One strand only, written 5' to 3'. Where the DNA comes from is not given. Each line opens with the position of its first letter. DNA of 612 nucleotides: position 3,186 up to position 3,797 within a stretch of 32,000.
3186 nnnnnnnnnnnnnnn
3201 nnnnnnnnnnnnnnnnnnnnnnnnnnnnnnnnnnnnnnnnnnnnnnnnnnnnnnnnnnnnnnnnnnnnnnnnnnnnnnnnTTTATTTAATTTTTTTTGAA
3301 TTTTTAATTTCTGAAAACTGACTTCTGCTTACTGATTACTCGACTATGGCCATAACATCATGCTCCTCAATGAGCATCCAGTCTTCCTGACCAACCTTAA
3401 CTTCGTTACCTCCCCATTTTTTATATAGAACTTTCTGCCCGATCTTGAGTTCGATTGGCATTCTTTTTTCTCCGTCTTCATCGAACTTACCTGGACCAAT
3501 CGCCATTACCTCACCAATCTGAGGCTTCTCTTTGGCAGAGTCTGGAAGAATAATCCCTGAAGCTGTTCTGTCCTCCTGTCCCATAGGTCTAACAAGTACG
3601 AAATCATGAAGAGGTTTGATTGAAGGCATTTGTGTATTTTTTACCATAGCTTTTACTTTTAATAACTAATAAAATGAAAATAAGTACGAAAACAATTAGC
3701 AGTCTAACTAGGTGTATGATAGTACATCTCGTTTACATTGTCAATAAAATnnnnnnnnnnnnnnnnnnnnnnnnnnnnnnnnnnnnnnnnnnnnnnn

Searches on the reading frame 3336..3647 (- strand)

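Call 6: search_protein_families(library=pfam, proteins=[window:3336-3647:-], max_evalue=0.01)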
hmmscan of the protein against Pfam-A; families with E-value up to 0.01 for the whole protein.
window:3336-3647:- (103 aa): 1 family
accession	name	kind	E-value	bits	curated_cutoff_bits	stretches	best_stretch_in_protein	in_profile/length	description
PF00166.26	Cpn10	-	3.4e-31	107.6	21.1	1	10-102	2-93/93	Chaperonin 10 Kd subunit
